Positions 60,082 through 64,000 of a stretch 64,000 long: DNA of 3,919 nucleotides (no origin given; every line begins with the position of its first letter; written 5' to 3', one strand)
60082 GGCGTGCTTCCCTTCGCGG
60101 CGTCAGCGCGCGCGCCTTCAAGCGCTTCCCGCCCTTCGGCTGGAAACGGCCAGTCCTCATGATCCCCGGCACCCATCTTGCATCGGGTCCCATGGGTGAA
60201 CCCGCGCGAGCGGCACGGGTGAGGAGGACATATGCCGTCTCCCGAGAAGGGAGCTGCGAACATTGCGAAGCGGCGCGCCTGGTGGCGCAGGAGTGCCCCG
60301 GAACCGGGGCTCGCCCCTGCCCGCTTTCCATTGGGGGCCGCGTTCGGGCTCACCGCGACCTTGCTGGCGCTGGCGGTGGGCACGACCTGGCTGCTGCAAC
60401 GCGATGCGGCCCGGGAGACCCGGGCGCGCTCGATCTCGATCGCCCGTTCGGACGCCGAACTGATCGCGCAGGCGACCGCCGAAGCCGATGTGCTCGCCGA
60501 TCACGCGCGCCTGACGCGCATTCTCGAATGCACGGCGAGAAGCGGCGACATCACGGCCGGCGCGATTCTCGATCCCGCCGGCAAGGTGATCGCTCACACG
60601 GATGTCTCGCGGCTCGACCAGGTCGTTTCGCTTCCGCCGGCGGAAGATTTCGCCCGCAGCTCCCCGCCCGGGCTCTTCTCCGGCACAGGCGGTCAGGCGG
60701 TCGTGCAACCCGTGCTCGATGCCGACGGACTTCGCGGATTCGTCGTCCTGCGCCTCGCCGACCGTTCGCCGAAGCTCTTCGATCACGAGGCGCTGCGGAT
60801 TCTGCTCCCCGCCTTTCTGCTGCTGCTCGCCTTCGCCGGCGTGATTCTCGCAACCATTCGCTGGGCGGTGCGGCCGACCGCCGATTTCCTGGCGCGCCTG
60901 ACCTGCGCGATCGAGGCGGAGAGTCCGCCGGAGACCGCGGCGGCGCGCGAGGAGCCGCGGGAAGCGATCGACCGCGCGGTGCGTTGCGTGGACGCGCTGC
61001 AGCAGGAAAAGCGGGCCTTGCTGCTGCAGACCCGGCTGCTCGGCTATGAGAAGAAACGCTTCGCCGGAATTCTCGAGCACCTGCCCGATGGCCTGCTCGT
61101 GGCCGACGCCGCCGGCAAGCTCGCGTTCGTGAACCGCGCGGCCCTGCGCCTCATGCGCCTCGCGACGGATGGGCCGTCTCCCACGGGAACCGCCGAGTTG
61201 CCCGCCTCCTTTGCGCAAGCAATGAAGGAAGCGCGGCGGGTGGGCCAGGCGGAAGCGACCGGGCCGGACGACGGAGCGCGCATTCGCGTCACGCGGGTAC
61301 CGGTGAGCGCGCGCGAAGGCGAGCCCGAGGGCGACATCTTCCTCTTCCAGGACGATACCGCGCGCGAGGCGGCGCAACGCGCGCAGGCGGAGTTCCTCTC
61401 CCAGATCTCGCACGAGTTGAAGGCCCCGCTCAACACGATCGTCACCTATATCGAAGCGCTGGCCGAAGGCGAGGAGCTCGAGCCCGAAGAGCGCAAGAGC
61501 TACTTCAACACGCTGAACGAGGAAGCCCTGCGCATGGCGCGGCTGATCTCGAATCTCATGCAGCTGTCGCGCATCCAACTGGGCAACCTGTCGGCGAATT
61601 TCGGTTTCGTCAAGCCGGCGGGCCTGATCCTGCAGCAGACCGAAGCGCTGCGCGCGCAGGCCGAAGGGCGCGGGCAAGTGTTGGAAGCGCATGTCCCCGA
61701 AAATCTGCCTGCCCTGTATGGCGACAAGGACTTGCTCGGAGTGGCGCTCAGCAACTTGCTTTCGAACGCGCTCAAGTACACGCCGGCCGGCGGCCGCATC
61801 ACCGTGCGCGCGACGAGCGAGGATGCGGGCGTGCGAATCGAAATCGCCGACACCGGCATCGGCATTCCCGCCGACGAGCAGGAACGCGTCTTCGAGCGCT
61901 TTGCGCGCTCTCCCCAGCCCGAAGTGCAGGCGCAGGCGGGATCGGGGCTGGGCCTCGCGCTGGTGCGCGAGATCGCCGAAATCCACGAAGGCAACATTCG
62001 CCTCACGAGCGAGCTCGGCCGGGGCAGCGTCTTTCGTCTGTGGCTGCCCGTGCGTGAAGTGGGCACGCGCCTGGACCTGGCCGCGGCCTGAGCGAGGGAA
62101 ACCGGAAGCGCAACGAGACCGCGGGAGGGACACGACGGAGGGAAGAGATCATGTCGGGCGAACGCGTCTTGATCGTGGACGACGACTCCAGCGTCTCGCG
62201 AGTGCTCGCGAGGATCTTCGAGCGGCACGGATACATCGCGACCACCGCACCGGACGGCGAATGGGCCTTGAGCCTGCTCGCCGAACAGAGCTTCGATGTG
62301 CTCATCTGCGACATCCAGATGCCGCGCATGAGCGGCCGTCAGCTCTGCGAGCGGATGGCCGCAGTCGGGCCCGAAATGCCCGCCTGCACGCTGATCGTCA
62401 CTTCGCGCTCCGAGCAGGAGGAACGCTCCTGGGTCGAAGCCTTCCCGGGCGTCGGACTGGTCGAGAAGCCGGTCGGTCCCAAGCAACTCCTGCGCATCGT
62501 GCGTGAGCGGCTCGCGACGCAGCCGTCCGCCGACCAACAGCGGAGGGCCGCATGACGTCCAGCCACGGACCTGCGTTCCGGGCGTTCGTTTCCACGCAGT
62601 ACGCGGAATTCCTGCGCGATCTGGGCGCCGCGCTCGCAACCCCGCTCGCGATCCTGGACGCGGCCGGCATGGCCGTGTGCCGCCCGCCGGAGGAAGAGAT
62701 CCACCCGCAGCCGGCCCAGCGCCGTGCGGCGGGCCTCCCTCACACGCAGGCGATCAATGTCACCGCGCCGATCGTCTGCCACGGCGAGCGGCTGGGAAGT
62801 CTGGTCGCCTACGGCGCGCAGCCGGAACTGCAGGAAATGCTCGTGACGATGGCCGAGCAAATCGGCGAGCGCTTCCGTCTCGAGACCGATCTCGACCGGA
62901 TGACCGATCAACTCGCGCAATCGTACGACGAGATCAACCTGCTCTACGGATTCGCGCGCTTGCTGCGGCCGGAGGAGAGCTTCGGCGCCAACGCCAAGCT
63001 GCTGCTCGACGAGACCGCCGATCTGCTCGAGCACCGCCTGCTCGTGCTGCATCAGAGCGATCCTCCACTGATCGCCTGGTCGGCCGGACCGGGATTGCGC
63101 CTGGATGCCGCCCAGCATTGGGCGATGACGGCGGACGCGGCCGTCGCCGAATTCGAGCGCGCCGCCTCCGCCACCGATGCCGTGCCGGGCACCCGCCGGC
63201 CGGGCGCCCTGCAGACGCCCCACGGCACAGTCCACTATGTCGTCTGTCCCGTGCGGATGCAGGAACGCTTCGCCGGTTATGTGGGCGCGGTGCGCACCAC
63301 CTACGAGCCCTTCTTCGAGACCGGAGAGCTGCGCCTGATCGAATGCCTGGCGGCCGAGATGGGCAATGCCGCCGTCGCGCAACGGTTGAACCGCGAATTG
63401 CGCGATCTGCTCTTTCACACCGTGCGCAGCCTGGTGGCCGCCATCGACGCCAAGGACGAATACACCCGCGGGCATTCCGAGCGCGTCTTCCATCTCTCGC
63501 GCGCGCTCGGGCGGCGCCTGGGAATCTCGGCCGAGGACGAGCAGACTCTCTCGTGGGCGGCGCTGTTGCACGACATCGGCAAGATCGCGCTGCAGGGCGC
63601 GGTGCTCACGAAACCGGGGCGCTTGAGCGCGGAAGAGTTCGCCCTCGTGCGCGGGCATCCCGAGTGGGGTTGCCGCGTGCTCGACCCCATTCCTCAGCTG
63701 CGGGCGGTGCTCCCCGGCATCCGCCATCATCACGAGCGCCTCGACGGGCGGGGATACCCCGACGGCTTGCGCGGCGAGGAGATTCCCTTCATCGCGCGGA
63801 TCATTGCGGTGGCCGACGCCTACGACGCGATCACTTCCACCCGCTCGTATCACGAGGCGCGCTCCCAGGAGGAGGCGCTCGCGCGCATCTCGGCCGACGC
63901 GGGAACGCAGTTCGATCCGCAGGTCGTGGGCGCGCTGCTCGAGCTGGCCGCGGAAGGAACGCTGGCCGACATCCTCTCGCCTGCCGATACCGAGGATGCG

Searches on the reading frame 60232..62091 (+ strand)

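Call 30: search_protein_families(library=pfam, proteins=[window:60232-62091:+], max_evalue=0.001)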
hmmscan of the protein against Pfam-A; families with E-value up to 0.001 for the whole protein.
window:60232-62091:+ (619 aa): 7 families
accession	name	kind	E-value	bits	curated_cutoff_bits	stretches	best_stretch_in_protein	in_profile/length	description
PF02518.31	HATPase_c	-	1.1e-29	103.5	26.4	1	497-608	1-110/111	Histidine kinase-, DNA gyrase B-, and HSP90-like ATPase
PF00512.31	HisKA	-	2.3e-16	60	26.9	1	385-450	2-65/66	His Kinase A (phospho-acceptor) domain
PF13581.12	HATPase_c_2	-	1.2e-05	25.8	27.4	1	503-583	33-110/127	Histidine kinase-like ATPase domain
PF08448.16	PAS_4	-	2.8e-05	24.8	23.1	0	281-379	1-109/110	PAS fold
PF13188.13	PAS_8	-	2.9e-05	24.3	21.8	1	276-311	2-37/65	PAS domain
PF00989.32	PAS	-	0.00014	22.3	22.6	0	276-313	2-39/113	PAS fold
PF19984.4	DUF6420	-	0.00048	20.5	25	0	491-592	17-122/158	Family of unknown function (DUF6420)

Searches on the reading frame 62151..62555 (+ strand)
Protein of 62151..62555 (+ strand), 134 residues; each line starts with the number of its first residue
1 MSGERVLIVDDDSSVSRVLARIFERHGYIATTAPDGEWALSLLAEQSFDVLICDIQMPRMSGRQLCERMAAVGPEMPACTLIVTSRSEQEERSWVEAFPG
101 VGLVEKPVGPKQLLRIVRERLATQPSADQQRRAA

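Call 30: search_protein_families(library=pfam, proteins=[window:62151-62555:+], max_evalue=0.001)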
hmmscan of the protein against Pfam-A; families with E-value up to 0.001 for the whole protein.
window:62151-62555:+ (134 aa): 2 families
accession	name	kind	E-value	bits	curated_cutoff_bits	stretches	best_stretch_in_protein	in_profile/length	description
PF00072.30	Response_reg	-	3.8e-22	79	30.2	1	6-117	1-110/111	Response regulator receiver domain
PF23198.2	PDE8A_N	-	9.5e-05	22.8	29.6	1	7-93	14-101/147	PDE8A-like, N-terminal domain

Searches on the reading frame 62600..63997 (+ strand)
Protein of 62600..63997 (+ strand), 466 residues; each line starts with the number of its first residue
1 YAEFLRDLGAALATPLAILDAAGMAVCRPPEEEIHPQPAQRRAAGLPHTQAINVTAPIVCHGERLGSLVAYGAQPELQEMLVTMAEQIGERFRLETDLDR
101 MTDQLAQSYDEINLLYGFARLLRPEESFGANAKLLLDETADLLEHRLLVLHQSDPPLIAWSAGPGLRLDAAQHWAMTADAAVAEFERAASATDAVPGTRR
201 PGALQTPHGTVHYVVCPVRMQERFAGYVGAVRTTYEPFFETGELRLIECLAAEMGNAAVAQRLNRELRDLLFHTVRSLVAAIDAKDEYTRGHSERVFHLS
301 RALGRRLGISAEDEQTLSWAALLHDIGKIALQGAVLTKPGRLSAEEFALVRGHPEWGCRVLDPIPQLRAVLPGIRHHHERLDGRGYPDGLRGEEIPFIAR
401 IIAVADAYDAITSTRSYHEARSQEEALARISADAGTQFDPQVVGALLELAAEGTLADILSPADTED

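Call 30: search_protein_families(library=pfam, proteins=[window:62600-63997:+], max_evalue=0.001)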
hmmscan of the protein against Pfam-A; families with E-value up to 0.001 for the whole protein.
window:62600-63997:+ (466 aa): 3 families
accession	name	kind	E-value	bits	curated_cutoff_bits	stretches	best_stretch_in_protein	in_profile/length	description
PF13487.12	HD_5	-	1e-39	136.4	27.2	1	278-442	3-170/170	HD domain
PF01966.28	HD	-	1.7e-20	73.9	22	1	291-410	3-115/116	HD domain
PF01590.32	GAF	-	4.3e-06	27.7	22.4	0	182-257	58-132/133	GAF domain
